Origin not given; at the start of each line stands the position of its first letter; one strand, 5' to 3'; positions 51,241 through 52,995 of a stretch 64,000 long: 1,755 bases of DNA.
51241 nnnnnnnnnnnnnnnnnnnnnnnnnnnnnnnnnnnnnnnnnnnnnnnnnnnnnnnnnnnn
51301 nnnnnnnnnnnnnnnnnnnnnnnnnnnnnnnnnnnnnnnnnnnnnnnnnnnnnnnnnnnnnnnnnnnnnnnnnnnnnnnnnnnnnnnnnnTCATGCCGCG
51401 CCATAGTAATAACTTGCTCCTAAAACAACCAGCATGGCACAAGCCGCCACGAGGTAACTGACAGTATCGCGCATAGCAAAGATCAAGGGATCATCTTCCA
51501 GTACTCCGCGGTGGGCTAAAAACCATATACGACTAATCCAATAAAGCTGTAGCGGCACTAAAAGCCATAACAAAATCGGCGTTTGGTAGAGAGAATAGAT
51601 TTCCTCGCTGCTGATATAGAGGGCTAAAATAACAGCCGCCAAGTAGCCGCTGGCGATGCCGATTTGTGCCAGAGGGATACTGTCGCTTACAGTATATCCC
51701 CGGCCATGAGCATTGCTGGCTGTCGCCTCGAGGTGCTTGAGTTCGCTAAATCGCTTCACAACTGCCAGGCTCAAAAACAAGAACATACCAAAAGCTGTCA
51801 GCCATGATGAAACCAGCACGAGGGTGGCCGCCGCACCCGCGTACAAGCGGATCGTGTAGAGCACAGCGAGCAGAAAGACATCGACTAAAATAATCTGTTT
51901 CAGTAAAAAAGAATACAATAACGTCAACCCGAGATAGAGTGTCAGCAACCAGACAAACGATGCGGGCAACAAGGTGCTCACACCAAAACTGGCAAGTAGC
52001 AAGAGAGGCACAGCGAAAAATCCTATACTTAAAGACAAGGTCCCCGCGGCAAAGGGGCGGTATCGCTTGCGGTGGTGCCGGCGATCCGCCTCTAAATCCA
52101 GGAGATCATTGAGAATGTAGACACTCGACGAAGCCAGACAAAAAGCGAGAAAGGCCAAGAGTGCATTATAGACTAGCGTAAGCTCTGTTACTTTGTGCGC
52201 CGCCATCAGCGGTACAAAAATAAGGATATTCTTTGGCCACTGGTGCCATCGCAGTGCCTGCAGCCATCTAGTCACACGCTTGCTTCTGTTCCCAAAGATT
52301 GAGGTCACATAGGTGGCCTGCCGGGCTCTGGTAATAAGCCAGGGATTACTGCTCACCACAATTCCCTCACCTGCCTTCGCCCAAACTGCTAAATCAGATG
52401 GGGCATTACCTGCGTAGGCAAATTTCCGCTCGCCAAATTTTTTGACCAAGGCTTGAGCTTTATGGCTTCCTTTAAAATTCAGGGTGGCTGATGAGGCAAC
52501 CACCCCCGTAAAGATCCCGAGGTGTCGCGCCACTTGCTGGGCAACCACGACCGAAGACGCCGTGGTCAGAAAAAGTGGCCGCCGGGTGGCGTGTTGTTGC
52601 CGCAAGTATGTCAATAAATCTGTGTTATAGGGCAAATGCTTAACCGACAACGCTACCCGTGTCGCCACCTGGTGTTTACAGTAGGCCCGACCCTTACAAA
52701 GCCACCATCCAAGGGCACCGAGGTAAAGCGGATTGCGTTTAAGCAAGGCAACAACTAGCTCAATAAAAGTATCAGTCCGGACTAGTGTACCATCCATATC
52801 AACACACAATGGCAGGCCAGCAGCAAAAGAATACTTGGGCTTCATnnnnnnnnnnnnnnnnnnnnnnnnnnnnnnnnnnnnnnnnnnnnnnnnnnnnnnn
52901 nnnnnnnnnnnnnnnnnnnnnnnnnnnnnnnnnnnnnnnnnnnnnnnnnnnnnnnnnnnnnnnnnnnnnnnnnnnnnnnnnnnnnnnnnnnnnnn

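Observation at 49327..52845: A DprE1/DprE2 pair and an Rv3806c-like UbiA transferase fused to a HAD phosphatase suggest a DPA-type lipid-linked pentofuranose donor pathway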

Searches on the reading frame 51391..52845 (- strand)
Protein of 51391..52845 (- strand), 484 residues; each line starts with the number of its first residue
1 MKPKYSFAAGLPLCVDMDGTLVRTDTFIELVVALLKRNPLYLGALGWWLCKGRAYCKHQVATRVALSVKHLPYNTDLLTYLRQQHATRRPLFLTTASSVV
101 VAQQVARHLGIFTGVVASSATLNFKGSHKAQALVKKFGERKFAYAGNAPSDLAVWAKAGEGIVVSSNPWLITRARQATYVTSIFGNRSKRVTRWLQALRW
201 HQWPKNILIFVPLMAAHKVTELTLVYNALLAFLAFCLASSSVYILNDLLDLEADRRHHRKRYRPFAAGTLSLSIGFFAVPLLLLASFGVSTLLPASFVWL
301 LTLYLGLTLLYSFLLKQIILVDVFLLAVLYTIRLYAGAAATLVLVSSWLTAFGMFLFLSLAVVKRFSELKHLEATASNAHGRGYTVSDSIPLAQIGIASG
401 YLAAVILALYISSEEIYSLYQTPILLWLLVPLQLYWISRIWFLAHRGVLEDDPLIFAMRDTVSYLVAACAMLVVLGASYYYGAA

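Call 3: search_protein_families(library=pfam, proteins=[window:51391-52845:-], max_evalue=0.01)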
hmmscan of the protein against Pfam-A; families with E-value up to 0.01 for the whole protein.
window:51391-52845:- (484 aa): 2 families
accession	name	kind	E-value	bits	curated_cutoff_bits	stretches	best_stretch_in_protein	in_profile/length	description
PF01040.23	UbiA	-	8.6e-16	58.4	34.2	1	222-444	19-232/250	UbiA prenyltransferase family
PF12710.13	HAD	-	4e-06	27.8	27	1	16-153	4-186/189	haloacid dehalogenase-like hydrolase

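Call 4: search_protein_families(library=ncbifam, proteins=[window:51391-52845:-], max_evalue=0.01)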
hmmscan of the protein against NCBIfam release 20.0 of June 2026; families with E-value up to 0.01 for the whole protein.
window:51391-52845:- (484 aa): 9 families
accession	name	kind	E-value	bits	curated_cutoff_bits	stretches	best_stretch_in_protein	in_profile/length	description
NF006088.0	PRK08238.1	equivalog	7.3e-176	585.5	351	1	8-478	9-480/482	UbiA family prenyltransferase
NF008977.0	PRK12324.1-2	equivalog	1.8e-41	142.5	234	1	192-468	3-276/297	decaprenyl-phosphate phosphoribosyltransferase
NF008978.0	PRK12324.1-4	equivalog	1.1e-40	139.5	207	1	189-475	30-316/322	decaprenyl-phosphate phosphoribosyltransferase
NF008976.0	PRK12324.1-1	equivalog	8.7e-35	120.6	474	1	187-378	14-209/306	decaprenyl-phosphate phosphoribosyltransferase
NF009523.0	PRK12884.1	equivalog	6.2e-11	42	269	1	209-358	21-169/279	prenyltransferase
TIGR01474.1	ubiA_proteo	equivalog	9.1e-08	31.9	275.45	1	198-331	8-145/282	4-hydroxybenzoate octaprenyltransferase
NF009514.0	PRK12873.1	equivalog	6.3e-07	29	246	1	187-315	6-145/297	4-hydroxybenzoate polyprenyltransferase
NF009522.0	PRK12883.1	equivalog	0.0019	17.7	353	1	223-349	34-159/279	geranylgeranylglycerol-phosphate geranylgeranyltransferase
TIGR01488.1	HAD-SF-IB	subfamily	0.0045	17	45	0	14-40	3-29/177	HAD-IB family phosphatase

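Call 6: search_solved_structures(query=window:51391-52845:-, show_alignments=2, max_evalue=0.01)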
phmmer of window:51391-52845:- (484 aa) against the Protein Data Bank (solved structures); distinct sequences matched with E-value up to 0.01: 2.
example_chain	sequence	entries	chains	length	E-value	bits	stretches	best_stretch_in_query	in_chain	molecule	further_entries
8j8j_D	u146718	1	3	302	5.6e-25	91.5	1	194-482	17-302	Decaprenyl-phosphate phosphoribosyltransferase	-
8j8k_A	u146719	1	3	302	8.1e-15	58.1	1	194-482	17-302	Decaprenyl-phosphate phosphoribosyltransferase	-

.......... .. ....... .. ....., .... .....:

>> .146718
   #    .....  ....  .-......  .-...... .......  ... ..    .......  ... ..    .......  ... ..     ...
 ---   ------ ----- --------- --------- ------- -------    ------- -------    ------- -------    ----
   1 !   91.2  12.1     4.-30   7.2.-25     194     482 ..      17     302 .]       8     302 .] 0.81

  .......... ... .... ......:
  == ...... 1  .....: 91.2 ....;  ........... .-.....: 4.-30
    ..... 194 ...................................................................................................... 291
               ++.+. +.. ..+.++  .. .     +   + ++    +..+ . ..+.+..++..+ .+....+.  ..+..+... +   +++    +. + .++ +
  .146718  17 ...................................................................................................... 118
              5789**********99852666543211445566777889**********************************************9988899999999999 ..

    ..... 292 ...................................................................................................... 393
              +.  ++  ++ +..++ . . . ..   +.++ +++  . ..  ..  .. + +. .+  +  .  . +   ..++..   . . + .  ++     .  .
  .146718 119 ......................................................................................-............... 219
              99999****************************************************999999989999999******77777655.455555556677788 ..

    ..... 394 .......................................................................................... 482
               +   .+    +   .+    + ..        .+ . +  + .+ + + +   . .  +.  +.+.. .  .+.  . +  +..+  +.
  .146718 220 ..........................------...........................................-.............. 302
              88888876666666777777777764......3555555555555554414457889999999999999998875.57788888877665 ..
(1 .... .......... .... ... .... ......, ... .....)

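Call 16: find_homologous_proteins(query=window:51391-52845:-, max_evalue=1e-20)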
Query window:51391-52845:- (484 aa): 5609 proteins with E <= 1e-20 among 8000 candidates; the best 120 are listed.
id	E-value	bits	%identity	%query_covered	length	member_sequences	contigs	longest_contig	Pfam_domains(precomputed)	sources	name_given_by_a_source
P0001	0.0e+0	1058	100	100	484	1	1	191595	PF01040.24,PF12710.14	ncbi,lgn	ncbi:MAG: UbiA family prenyltransferase [Candidatus Andersenbacteria bacterium]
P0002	2.0e-161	556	55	97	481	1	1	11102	PF01040.24,PF12710.14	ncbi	-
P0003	8.0e-158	544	57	99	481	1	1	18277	PF01040.24,PF12710.14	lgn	-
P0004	1.4e-157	544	57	96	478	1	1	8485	PF01040.24,PF12710.14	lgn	-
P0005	1.1e-154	534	56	97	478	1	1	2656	PF01040.24,PF12710.14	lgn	-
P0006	9.0e-154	531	56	97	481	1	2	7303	PF01040.24,PF12710.14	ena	-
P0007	2.0e-153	530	55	99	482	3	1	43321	PF01040.24,PF12710.14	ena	-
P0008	1.9e-152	527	54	96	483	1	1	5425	PF01040.24,PF12710.14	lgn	-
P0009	1.9e-150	520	53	99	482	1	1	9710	PF01040.24,PF12710.14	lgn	-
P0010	2.2e-147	510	53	96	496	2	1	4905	PF01040.24,PF12710.14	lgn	-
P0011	1.3e-146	507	52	98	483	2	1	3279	PF00702.33,PF01040.24,PF12710.14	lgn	-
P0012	1.3e-146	507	53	96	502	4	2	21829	PF01040.24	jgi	-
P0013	4.4e-145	502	51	99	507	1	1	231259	PF01040.24,PF12710.14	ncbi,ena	-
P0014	1.4e-144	501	55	94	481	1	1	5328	PF01040.24,PF12710.14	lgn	-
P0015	4.0e-144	499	52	96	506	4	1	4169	PF01040.24,PF12710.14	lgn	-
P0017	3.3e-143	496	52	99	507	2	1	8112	PF01040.24,PF12710.14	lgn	-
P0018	3.5e-143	496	51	98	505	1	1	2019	PF01040.24,PF12710.14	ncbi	-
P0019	8.0e-142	492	50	96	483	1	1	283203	PF01040.24,PF12710.14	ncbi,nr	ncbi:MAG: UbiA family prenyltransferase [Verrucomicrobia bacterium]|nr:UbiA family prenyltransferase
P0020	1.6e-141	491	51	94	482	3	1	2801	PF01040.24,PF12710.14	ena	-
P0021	1.6e-141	491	52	96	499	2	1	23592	PF01040.24,PF12710.14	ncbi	-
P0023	9.0e-141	488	51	99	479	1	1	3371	PF01040.24,PF12710.14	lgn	-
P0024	9.0e-141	488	49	96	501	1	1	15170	PF01040.24,PF12710.14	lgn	-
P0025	2.5e-140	487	51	97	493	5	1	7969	PF01040.24,PF12710.14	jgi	jgi:4-hydroxybenzoate polyprenyltransferase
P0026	2.6e-140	487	51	99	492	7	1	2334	PF01040.24,PF12710.14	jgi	jgi:4-hydroxybenzoate polyprenyltransferase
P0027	2.6e-140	487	49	97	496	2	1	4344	PF01040.24,PF12710.14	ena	-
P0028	2.8e-140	487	50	96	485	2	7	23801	PF01040.24,PF12710.14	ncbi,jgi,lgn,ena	ncbi:MAG: UbiA family prenyltransferase [Verrucomicrobiota bacterium]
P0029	1.2e-139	485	49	98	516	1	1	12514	PF01040.24,PF12710.14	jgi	jgi:4-hydroxybenzoate polyprenyltransferase/phosphoserine phosphatase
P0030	2.9e-139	483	46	97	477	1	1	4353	PF01040.24,PF12710.14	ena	-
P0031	3.0e-139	483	50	94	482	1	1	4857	PF00702.33,PF01040.24,PF12710.14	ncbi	-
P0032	3.1e-139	483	49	96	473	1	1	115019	PF01040.24,PF12710.14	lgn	-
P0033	3.1e-139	483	48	98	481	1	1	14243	PF01040.24,PF12710.14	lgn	-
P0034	3.3e-139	483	49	97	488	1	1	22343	PF01040.24,PF12710.14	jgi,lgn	-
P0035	8.5e-139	482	51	94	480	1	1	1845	PF01040.24,PF12710.14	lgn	-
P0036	1.1e-138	481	49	97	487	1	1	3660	PF01040.24,PF12710.14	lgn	-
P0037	1.7e-138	481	49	98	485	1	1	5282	PF01040.24,PF12710.14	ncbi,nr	ncbi:MAG: UbiA prenyltransferase [Pedosphaera sp.]|nr:UbiA prenyltransferase [Pedosphaera sp.]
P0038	1.7e-138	481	49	98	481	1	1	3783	PF01040.24,PF12710.14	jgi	-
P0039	2.2e-138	480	49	98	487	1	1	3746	PF01040.24,PF12710.14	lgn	-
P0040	2.4e-138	480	49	97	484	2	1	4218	PF01040.24,PF12710.14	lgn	-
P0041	2.4e-138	480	51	97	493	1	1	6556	PF01040.24,PF12710.14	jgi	jgi:4-hydroxybenzoate polyprenyltransferase/phosphoserine phosphatase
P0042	2.5e-138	480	50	94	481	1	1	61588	PF01040.24,PF12710.14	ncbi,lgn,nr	ncbi:MAG: UbiA family prenyltransferase [Rubrivivax sp.]|nr:MAG: UbiA family prenyltransferase [Rubr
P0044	3.2e-138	480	50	97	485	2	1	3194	PF01040.24,PF12710.14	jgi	-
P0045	4.0e-138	479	50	94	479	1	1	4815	PF01040.24,PF12710.14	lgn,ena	-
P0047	5.0e-138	479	49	98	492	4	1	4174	PF00702.33,PF01040.24,PF12710.14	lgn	-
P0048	6.7e-138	479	48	97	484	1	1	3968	PF01040.24,PF12710.14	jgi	jgi:4-hydroxybenzoate polyprenyltransferase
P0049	7.2e-138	479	51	96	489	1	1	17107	PF01040.24,PF12710.14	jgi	jgi:4-hydroxybenzoate polyprenyltransferase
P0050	7.4e-138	479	49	98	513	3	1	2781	PF01040.24,PF12710.14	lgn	-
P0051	7.7e-138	479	48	96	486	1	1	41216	PF01040.24,PF12710.14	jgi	jgi:4-hydroxybenzoate polyprenyltransferase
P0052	9.7e-138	478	49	98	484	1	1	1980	PF01040.24,PF12710.14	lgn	-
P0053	1.3e-137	478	51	97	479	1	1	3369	PF01040.24,PF12710.14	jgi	jgi:4-hydroxybenzoate polyprenyltransferase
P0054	1.8e-137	477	51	97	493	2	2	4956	PF01040.24,PF12710.14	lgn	-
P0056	2.3e-137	477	50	97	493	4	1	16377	PF01040.24,PF12710.14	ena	-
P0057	2.3e-137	477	49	96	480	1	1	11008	PF01040.24,PF12710.14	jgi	-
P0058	2.8e-137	477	52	96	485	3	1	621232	PF01040.24,PF12710.14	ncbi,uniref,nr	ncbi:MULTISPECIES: UbiA family prenyltransferase [Myxococcaceae]|uniref:UbiA family prenyltransferas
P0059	3.0e-137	477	50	96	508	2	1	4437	PF01040.24,PF12710.14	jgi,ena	-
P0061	5.7e-137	476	51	96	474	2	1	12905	PF01040.24,PF12710.14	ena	-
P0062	5.8e-137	476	50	99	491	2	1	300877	PF01040.24,PF12710.14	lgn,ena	-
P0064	9.4e-137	475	50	94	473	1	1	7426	PF01040.24,PF12710.14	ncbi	-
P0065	9.4e-137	475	50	97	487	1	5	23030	PF01040.24,PF12710.14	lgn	-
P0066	1.0e-136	475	50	95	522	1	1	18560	PF01040.24,PF12710.14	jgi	jgi:4-hydroxybenzoate polyprenyltransferase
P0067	1.2e-136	475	51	97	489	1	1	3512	PF01040.24,PF12710.14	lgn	-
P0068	1.7e-136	474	51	93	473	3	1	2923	PF01040.24,PF12710.14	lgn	-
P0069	1.9e-136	474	49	97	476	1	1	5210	PF01040.24,PF12710.14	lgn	-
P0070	2.2e-136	474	52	95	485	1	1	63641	PF01040.24,PF12710.14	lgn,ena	-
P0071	5.7e-136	472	50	94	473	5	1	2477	PF01040.24,PF12710.14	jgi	jgi:4-hydroxybenzoate polyprenyltransferase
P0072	5.7e-136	472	52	95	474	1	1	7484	PF01040.24,PF12710.14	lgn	-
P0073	6.2e-136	472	50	96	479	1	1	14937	PF01040.24,PF12710.14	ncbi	-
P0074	6.5e-136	472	50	97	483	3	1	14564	PF01040.24,PF12710.14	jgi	-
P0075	6.8e-136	472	50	96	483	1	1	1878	PF00702.33,PF01040.24,PF12710.14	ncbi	-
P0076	1.1e-135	472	51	96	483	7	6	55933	PF01040.24,PF12710.14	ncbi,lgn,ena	-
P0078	1.3e-135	471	49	97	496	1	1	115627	PF01040.24,PF12710.14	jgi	jgi:4-hydroxybenzoate polyprenyltransferase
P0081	1.5e-135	471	52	94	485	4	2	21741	PF01040.24,PF12710.14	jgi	jgi:4-hydroxybenzoate polyprenyltransferase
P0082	1.7e-135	471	51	94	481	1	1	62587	PF01040.24,PF12710.14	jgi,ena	-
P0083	2.1e-135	471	48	98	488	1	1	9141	PF01040.24,PF12710.14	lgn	-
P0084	2.2e-135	470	53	94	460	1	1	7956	PF01040.24,PF12710.14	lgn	-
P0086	2.5e-135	470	51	96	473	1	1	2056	PF01040.24,PF12710.14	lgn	-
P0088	2.8e-135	470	49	97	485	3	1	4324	PF01040.24,PF12710.14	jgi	jgi:4-hydroxybenzoate polyprenyltransferase/phosphoserine phosphatase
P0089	3.0e-135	470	51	93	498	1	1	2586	PF01040.24,PF12710.14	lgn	-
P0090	3.3e-135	470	51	96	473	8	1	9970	PF01040.24,PF12710.14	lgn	-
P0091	3.4e-135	470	51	97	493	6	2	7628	PF01040.24,PF12710.14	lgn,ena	-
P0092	3.5e-135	470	49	97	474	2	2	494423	PF01040.24,PF12710.14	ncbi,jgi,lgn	ncbi:MAG TPA: UbiA family prenyltransferase [Burkholderiaceae bacterium]|jgi:4-hydroxybenzoate polyp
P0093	4.0e-135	470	49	96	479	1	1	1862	PF01040.24,PF12710.14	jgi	jgi:4-hydroxybenzoate polyprenyltransferase/phosphoserine phosphatase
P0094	4.3e-135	469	50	97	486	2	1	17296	PF01040.24,PF12710.14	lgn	-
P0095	4.6e-135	469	48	99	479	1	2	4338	PF01040.24,PF12710.14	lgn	-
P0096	5.4e-135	469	48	97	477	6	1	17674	PF01040.24,PF12710.14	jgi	-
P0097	5.7e-135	469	49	97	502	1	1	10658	PF01040.24,PF12710.14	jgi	jgi:4-hydroxybenzoate polyprenyltransferase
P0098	6.1e-135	469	50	97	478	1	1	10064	PF01040.24,PF12710.14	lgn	-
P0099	6.5e-135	469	51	95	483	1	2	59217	PF00702.33,PF01040.24,PF12710.14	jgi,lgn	jgi:4-hydroxybenzoate polyprenyltransferase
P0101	7.4e-135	469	50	95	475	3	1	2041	PF01040.24,PF12710.14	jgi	jgi:4-hydroxybenzoate polyprenyltransferase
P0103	7.7e-135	469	49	97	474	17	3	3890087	PF01040.24,PF12710.14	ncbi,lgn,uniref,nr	ncbi:UbiA family prenyltransferase [Aquabacterium olei]|uniref:UbiA family prenyltransferase n=1 Tax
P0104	7.7e-135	469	50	95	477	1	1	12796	PF01040.24,PF12710.14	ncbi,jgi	jgi:4-hydroxybenzoate polyprenyltransferase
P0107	1.1e-134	468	49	96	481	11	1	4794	PF01040.24,PF12710.14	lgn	-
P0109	1.5e-134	468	50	95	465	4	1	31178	PF01040.24,PF12710.14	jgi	jgi:4-hydroxybenzoate polyprenyltransferase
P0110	1.6e-134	468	50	96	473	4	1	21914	PF00702.33,PF01040.24,PF12710.14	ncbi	-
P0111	1.9e-134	467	50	94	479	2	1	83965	PF01040.24,PF12710.14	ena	-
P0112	2.5e-134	467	50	94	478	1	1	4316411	PF01040.24,PF12710.14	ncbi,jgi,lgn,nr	ncbi:MAG: Integral membrane protein [Nitrospira sp.]|jgi:4-hydroxybenzoate polyprenyltransferase|nr:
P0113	2.6e-134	467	51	96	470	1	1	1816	PF01040.24,PF12710.14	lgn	-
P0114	3.2e-134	467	50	96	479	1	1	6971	PF01040.24,PF12710.14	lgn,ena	-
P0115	3.8e-134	466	50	97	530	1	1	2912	PF01040.24,PF12710.14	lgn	-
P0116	3.9e-134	466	49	98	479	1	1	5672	PF01040.24,PF12710.14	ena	-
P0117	4.0e-134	466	49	96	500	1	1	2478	PF01040.24,PF12710.14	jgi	-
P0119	4.7e-134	466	49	94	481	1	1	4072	PF01040.24,PF12710.14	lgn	-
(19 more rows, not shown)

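Call 17: find_encoding_contigs(protein=P0001, flank=10000, max_places=3)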
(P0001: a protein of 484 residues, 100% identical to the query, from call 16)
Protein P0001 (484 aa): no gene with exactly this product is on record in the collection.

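Call 27: find_related_loci(query=A1, collection=genome_contigs, flank=10000)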
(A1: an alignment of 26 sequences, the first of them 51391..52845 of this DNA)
Query A1 (484 aa) in genome_contigs; peptide patterns used: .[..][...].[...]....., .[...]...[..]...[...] (x = any residue, [..] = any of these).
600 stretches matched a pattern (row limit reached: there are more); 580 encode a relative of the query (tblastn E <= 1e-3); the best 80 are kept; 80 distinct loci.
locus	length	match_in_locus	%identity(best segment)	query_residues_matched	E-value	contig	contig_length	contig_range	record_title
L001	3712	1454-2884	47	6-481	3e-141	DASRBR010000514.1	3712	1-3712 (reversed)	MAG TPA_asm: Verrucomicrobiia bacterium isolate SMAG_U9932 k141_542889, whole genome shotgun sequence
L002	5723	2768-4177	49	5-472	3e-137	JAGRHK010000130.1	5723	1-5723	MAG: Candidatus Competibacteraceae bacterium isolate HKST-UBA197 NODE_130_length_5723_cov_3.146830, whole genome shotgun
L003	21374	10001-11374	50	10-467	6e-136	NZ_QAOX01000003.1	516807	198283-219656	Luteibacter sp. OK325 Ga0189704_103, whole genome shotgun sequence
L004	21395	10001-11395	49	11-474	3e-135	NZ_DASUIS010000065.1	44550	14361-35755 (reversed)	MAG: Aquabacterium sp. isolate SMAG_U1466 k141_25581, whole genome shotgun sequence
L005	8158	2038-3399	50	11-463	8e-133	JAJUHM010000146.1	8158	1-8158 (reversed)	MAG: Aquabacterium olei isolate bin64 k141_355033_length_8158_cov_11.0000, whole genome shotgun sequence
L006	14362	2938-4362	48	3-474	1e-132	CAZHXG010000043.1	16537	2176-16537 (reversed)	MAG TPA_asm: uncultured Bifidobacteriaceae bacterium isolate binchicken_co54_528 genome assembly, contig: NODE_6222_leng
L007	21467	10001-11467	48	1-478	8e-132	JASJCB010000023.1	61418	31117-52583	MAG: Acidobacteriota bacterium isolate MO_135.B14 MO_135.c_28, whole genome shotgun sequence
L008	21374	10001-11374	47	12-467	3e-131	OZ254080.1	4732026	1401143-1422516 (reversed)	MAG: Pseudomonadales bacterium isolate 7f94601b-d47d-4f97-bff7-5e062582eddd genome assembly, chromosome: 1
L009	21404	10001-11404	48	11-477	9e-131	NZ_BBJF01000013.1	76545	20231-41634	Paraburkholderia ginsengisoli NBRC 100965, whole genome shotgun sequence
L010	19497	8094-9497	49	11-477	3e-130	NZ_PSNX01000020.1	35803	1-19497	Caldimonas caldifontis strain BCRC 80649 scaffold20.1_size35803, whole genome shotgun sequence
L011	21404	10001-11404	45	11-478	3e-130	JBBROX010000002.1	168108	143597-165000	MAG: Sphingomonadales bacterium isolate La1_metabat2.356 LA1C_B2.356_k141_24264L_168108_cov_23.2087, whole genome shotgu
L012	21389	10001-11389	48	3-463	5e-130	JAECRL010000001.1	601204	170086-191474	MAG: Burkholderiales bacterium isolate AER3_2 diesel_EC_AER3_1_length_601209_cov_205, whole genome shotgun sequence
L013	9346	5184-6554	50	12-467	2e-129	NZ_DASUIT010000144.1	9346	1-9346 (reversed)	MAG: Aquabacterium sp. isolate SMAG_U1467 k141_869970, whole genome shotgun sequence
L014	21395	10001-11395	47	11-475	6e-129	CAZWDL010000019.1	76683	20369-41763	MAG TPA_asm: uncultured Saprospiraceae bacterium isolate SRP141376_co3_88 genome assembly, contig: NODE_716_length_76683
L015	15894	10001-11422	48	5-477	9e-129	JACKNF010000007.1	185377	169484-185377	MAG: Gammaproteobacteria bacterium isolate HK-STAS-PROT-137 HK-STAS-PROT-137_7, whole genome shotgun sequence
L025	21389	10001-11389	47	13-473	2e-126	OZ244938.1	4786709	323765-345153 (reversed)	MAG: uncultured Pseudohongiella sp. isolate a637e8d0-495e-4a4b-9260-44ecddd527d8 genome assembly, chromosome: 1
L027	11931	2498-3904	44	12-479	2e-125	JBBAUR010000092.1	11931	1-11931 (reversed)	MAG: Bdellovibrionota bacterium isolate EUL_302 ctg92-EUL_302, whole genome shotgun sequence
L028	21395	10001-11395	50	11-475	2e-125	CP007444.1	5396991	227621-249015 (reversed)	Dyella jiangningensis strain SBZ 3-12, complete genome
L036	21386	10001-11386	45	9-469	9e-124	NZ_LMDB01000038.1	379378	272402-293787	Duganella sp. Root336D2 contig_8, whole genome shotgun sequence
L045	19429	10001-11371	46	12-466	2e-122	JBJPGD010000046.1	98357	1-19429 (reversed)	MAG: Methylophilaceae bacterium isolate bin_05_a k141_451115, whole genome shotgun sequence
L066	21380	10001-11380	50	11-468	9e-120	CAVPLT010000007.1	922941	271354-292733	MAG: uncultured Nitrospiraceae bacterium isolate MFD00392.bin.1.91 genome assembly, contig: contig_6589, whole genome sh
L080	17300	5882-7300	44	7-477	2e-117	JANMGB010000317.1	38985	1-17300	MAG: Burkholderiales bacterium isolate OTE_70b_concoct_341 OTE_70b_k141_809665, whole genome shotgun sequence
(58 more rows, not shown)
